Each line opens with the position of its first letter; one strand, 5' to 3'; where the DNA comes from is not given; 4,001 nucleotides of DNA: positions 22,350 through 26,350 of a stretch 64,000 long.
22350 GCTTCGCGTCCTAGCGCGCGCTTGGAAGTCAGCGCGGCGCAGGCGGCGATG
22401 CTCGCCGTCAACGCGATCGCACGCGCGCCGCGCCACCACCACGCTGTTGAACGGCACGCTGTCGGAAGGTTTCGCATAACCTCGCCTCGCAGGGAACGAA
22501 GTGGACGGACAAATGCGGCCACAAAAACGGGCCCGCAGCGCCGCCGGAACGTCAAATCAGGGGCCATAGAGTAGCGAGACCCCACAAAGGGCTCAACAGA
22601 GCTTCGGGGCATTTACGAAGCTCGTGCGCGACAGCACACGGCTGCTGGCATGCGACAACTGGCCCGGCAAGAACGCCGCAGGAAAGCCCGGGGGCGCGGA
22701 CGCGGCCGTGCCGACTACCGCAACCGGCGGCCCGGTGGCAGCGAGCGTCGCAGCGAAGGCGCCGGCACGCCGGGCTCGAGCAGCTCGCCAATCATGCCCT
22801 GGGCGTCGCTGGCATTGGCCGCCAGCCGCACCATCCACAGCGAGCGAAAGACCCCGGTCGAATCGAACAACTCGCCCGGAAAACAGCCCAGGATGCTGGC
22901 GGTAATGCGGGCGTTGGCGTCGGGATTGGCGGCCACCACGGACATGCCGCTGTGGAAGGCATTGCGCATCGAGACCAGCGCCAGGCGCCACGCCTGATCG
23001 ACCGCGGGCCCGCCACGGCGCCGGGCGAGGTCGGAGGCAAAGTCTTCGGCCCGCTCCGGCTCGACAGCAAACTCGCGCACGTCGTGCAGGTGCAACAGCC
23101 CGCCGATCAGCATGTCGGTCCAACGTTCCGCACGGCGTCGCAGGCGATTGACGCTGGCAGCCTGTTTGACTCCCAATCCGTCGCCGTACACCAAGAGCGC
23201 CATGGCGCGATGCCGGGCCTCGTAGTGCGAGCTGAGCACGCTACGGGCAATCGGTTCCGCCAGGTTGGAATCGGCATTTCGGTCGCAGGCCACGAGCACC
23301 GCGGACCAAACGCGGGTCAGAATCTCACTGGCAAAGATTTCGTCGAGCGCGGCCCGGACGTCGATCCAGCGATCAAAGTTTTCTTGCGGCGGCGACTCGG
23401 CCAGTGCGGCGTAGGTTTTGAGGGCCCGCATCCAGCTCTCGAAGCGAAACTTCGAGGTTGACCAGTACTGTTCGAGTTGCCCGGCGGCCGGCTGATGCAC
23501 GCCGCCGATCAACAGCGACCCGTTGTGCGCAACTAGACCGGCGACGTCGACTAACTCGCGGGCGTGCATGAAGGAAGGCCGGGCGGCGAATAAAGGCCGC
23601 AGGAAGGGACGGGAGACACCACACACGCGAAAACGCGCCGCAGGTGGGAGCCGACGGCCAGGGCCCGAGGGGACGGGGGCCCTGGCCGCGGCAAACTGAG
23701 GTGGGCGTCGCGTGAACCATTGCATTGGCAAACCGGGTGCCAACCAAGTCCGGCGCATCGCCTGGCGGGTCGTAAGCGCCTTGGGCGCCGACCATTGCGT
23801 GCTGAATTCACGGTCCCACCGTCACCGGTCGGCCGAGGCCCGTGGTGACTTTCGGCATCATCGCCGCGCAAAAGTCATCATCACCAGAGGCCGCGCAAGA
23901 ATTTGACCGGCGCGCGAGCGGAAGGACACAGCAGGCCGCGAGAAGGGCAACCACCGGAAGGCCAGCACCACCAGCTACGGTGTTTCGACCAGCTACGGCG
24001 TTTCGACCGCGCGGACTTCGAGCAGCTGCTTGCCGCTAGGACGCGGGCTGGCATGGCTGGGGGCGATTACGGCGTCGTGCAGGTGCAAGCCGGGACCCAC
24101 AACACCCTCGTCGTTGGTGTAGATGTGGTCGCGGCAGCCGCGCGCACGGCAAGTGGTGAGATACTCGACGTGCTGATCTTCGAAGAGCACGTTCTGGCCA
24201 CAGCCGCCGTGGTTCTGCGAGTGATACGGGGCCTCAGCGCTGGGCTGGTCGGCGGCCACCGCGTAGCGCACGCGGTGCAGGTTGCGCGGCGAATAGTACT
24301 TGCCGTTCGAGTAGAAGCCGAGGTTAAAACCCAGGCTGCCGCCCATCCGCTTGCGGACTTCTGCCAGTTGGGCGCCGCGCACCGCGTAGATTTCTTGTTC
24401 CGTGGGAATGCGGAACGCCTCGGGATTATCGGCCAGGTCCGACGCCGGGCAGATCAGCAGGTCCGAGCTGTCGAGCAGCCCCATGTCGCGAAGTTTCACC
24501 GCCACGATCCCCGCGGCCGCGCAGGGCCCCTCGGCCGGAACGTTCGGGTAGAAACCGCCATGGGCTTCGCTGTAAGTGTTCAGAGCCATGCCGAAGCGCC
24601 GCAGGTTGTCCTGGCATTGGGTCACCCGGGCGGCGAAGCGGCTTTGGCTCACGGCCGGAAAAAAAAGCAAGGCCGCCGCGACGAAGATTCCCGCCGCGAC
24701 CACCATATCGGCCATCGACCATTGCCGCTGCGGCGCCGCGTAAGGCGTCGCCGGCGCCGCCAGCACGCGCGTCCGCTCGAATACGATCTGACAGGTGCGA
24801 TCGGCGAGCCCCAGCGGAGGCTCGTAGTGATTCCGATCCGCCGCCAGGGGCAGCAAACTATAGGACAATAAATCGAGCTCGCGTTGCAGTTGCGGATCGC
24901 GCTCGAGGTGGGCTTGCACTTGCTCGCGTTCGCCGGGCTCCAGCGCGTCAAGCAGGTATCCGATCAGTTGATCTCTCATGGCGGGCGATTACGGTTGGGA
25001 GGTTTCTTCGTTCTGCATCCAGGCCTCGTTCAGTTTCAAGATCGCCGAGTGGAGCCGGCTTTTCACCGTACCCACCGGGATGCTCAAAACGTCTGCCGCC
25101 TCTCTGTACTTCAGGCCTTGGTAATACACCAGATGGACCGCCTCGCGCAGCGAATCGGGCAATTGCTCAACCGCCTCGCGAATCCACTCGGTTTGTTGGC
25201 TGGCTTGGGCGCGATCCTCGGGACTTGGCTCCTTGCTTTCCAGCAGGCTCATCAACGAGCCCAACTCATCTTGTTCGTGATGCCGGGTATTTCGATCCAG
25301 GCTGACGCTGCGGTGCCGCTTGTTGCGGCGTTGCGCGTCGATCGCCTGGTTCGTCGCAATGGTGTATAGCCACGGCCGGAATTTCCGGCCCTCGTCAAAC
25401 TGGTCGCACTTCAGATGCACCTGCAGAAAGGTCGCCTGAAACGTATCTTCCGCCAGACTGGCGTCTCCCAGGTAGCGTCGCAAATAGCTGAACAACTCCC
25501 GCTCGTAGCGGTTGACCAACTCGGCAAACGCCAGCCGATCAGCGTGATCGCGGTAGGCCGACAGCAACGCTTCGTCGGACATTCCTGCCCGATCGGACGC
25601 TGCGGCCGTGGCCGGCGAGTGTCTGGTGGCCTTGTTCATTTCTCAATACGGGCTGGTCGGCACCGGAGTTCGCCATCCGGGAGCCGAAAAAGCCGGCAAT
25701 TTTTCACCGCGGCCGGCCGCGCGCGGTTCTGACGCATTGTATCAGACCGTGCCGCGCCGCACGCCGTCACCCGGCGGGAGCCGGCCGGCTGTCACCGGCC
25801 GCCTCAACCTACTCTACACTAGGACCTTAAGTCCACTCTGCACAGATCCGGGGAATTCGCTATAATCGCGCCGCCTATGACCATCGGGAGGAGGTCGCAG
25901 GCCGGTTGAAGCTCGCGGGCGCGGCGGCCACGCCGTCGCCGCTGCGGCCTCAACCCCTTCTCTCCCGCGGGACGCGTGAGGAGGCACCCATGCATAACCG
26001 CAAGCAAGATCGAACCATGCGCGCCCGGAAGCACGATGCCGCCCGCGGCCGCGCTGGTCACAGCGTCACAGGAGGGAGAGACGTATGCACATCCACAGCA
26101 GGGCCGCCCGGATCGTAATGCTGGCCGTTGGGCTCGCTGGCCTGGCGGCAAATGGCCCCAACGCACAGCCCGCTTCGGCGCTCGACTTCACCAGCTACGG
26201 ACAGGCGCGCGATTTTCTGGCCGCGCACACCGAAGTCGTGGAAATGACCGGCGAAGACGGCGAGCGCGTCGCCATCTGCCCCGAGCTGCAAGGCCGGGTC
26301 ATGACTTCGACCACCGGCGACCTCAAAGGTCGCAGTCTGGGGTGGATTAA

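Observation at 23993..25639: ECF sigma factor paired with an anti-sigma factor whose membrane and outer part is a complete DUF1559 pseudopilin-like module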

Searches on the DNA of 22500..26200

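Call 51: search_rna_families(source=window, start=22500, end=26200, threshold=evalue, max_evalue=1)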
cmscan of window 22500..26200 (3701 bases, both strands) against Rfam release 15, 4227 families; matches with E-value up to 1: 0.
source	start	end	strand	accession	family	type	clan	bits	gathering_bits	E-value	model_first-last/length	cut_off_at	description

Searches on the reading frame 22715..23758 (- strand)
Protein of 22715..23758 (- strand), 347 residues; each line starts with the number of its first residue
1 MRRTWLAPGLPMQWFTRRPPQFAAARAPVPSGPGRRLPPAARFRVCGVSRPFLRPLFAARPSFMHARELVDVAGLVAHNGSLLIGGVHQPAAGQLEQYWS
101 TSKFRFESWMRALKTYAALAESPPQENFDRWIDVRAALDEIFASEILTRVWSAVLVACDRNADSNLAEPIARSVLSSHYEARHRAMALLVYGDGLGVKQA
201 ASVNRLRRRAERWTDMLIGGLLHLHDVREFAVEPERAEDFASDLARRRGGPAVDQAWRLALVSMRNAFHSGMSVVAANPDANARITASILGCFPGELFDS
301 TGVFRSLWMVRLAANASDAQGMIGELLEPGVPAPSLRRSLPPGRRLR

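Call 3: search_protein_families(library=pfam, proteins=[window:22715-23758:-], max_evalue=1)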
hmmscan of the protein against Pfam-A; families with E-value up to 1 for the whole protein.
window:22715-23758:- (347 aa): 0 families

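Call 4: search_protein_families(library=ncbifam, proteins=[window:22715-23758:-], max_evalue=1)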
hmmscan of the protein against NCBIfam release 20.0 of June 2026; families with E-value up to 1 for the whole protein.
window:22715-23758:- (347 aa): 1 family
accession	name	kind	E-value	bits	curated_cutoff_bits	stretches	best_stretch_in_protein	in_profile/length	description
TIGR01762.1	chlorin-enz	subfamily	0.22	10.8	226.3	1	95-153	28-83/288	chlorinating enzyme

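Call 50: search_solved_structures(query=A2, max_evalue=10)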
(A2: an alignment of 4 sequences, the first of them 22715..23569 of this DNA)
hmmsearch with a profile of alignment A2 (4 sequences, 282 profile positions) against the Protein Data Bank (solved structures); distinct sequences matched with E-value up to 10: 1.
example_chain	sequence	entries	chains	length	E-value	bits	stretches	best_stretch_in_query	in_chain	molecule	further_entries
7nkg_B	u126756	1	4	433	0.49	12.9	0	200-267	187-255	Methyl-coenzyme M reductase beta subunit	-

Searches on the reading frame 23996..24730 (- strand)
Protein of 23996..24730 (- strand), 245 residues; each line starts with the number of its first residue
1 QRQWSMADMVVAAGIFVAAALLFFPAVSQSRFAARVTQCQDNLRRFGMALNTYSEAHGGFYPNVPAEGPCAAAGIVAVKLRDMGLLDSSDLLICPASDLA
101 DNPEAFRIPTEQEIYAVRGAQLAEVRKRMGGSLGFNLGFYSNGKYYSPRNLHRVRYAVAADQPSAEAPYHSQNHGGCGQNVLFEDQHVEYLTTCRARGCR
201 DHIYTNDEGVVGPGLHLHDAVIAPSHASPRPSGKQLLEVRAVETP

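Call 56: predict_structure(alignment_id=A4)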
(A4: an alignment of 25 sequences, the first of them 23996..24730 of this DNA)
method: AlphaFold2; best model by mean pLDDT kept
length: 245 residues; sequences in the alignment: 25
mean_pLDDT: 88.9   pTM: 0.83
mean pLDDT of the five models: 88.9, 88.0, 85.6, 84.8, 80.1
residues with pLDDT >= 90: 167; 70-90: 58; 50-70: 9; < 50: 11
segments of 3 or more residues with pLDDT < 50: 233-238, 241-245
pLDDT, mean of each block of 10 residues (from residue 1): 84 93 88 93 98 97 92 97 96 94 92 97 95 94 90 95 87 86 96 76 86 91 90 49 42
secondary structure, 60 per line:
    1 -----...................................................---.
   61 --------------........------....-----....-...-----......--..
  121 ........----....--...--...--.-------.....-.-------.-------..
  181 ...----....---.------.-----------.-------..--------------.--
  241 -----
elements in order: H6-56 H75-82 H89-92 H98-101 H111-116 H119-128 E133-136 E139-141 E144-146 E157-161 E179-183 E188-191

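Call 59: fold_search(model_id=the predicted structure, library=pdb)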
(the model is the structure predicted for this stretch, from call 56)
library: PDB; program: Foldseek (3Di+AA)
matches with E <= 10: 58; with E <= 0.001: 0
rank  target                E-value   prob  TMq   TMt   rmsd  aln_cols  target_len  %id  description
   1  1bv4_B                1.1e+00  0.02  0.09  0.17  12.5        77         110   17  APO-MANNOSE-BINDING PROTEIN-C (released 1999-01-13)
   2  4ezm_L                1.5e+00  0.02  0.10  0.15  13.8       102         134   10  Crystal structure of the human IgE-Fc(epsilon)3-4 bound to its B cell receptor derCD23 (released 2012-07-18)
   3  1bv4_A                1.6e+00  0.02  0.09  0.15  12.3        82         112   15  APO-MANNOSE-BINDING PROTEIN-C (released 1999-01-13)
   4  6puv                  2.3e+00  0.02  0.10  0.18  12.1        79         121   10  Crystal Structure of the Carbohydrate Recognition Domain of the Human Macrophage Galactose C-Type Lectin (released 2020-07-22)
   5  6fhm_B                2.4e+00  0.01  0.09  0.11  12.4        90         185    9  Crystal structure of the F47E mutant of the lipoprotein localization factor, LolA (released 2018-07-25)
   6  8dl2_A                2.6e+00  0.01  0.09  0.04  14.8       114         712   12  BoGH13ASus from Bacteroides ovatus bound to acarbose (released 2023-05-24)
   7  1bv4_D                2.9e+00  0.01  0.09  0.15  12.2        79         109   14  APO-MANNOSE-BINDING PROTEIN-C (released 1999-01-13)
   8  2h2r_A                3.6e+00  0.01  0.10  0.15  16.0       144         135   10  Crystal structure of the human CD23 Lectin domain, apo form (released 2006-06-20)
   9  1gou_A                4.0e+00  0.02  0.14  0.23   9.8       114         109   14  Ribonuclease Binase (G Specific Endonuclease) Unliganded Form (released 2001-11-29)
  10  2rce_E                4.6e+00  0.01  0.11  0.12  13.6       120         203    9  DFP modified DegS delta PDZ (released 2007-12-11)
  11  8dge_C                4.6e+00  0.01  0.07  0.04  12.5        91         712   10  BoGH13ASus from Bacteroides ovatus (released 2023-05-24)
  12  8dl2_C                4.9e+00  0.01  0.08  0.04  14.7       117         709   12  BoGH13ASus from Bacteroides ovatus bound to acarbose (released 2023-05-24)
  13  8dl1_C                4.9e+00  0.01  0.09  0.05  15.2       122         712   13  BoGH13ASus-E523Q from Bacteroides ovatus bound to maltoheptaose (released 2023-05-24)
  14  9u4r_BL               5.2e+00  0.03  0.16  0.13  10.0       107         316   20  Structure of the intial complex in filament assembly at 3.23 angstroms resolution, conformation 2. (released 2026-03-25)
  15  9f4a_BB               5.2e+00  0.00  0.11  0.06  21.9       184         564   12  Interface between baseplate cup and extended tail tube/sheath of Klebsiella phage KP1 variant vB_Kpn_Lilla1 (released 2025-05-14)
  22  3sok_A                6.7e+00  0.16  0.21  0.33   4.3        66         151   14  Dichelobacter nodosus pilin FimA (released 2011-11-02)
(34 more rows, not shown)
